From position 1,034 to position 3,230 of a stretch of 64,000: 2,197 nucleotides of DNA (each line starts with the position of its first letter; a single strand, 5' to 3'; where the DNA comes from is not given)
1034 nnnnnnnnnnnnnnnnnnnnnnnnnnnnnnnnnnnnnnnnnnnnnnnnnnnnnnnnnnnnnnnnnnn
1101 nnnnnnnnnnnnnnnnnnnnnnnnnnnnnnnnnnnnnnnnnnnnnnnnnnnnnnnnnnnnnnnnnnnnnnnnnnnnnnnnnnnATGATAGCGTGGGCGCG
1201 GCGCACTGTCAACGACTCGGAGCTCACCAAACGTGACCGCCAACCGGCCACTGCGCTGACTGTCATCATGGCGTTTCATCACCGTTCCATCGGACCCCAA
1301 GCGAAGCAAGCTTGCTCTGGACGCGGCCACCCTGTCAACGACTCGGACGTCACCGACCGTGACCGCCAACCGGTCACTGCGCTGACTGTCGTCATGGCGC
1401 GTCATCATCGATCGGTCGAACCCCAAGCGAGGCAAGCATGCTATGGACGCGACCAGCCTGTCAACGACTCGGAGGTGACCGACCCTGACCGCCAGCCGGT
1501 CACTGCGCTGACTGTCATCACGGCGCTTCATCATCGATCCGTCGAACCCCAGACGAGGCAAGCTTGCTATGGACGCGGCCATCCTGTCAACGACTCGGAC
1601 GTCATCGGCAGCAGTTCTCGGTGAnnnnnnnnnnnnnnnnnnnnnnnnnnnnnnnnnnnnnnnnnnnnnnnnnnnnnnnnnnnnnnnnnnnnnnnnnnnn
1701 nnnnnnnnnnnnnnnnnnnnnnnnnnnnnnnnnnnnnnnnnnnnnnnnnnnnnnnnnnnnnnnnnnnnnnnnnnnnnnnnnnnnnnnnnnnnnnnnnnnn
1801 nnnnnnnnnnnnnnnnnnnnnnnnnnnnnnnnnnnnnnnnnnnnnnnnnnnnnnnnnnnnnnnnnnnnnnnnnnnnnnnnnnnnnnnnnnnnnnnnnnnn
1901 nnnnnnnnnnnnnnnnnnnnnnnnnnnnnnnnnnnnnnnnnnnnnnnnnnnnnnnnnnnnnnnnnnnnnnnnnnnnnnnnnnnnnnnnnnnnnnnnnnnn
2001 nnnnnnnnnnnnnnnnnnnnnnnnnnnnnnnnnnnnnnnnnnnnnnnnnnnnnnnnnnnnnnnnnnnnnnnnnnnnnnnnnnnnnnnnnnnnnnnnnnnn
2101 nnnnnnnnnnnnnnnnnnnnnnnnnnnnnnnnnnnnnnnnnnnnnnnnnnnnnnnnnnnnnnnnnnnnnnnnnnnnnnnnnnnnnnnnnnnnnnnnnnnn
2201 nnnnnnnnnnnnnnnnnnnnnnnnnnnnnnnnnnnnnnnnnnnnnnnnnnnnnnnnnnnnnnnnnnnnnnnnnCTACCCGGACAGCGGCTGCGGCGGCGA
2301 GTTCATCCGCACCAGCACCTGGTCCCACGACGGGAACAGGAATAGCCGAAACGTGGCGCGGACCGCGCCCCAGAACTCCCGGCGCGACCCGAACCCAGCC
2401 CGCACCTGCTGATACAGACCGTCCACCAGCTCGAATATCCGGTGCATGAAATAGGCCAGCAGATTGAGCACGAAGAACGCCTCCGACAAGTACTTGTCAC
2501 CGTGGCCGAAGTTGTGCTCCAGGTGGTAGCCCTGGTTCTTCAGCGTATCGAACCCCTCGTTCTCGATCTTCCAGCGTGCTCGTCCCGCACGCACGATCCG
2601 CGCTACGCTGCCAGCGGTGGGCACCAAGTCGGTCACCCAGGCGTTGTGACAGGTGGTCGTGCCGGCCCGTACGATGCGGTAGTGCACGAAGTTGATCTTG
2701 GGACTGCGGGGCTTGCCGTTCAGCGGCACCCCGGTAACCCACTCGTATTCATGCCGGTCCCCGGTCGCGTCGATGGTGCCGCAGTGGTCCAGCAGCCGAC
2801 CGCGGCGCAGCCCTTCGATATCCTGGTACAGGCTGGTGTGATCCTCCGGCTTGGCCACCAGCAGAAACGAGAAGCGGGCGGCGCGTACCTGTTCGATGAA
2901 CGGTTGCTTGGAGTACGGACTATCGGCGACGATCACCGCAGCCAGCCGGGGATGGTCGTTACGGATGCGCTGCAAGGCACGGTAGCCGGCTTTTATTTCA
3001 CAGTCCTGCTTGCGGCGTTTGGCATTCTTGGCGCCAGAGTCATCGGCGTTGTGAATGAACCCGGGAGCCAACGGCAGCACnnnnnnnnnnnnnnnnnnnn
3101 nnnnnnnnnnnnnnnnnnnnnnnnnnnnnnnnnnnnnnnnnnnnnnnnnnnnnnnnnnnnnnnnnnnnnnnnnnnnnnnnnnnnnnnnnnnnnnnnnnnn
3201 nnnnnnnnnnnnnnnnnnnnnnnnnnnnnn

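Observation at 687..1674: Unexplained array: seven ~125-bp palindrome-rich units bracketed by ~60-bp direct repeats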

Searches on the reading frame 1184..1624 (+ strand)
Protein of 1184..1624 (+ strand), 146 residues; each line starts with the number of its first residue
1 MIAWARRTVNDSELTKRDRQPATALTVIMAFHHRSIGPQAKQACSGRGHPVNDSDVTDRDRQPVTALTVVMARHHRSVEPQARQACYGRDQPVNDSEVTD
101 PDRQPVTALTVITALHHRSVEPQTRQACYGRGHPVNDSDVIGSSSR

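Call 58: search_protein_families(library=pfam, proteins=[window:1184-1624:+], max_evalue=0.01)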
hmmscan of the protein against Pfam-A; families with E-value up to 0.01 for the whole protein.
window:1184-1624:+ (146 aa): 2 families
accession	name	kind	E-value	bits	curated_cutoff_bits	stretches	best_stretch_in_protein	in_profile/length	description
PF13241.12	NAD_binding_7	-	0.0015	19.6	22.1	0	107-140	61-94/104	Putative NAD(P)-binding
PF04261.18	Dyp_perox_N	-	0.0069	16.8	20.4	0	45-72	43-70/146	Dyp-type peroxidase, N-terminal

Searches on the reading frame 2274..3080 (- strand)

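Call 58: search_protein_families(library=pfam, proteins=[window:2274-3080:-], max_evalue=0.01)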
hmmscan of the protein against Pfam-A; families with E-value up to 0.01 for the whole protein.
window:2274-3080:- (268 aa): 1 family
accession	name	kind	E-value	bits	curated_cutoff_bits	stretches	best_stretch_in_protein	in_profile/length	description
PF01609.27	DDE_Tnp_1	-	1.8e-06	28.3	23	1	35-211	68-199/200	Transposase DDE domain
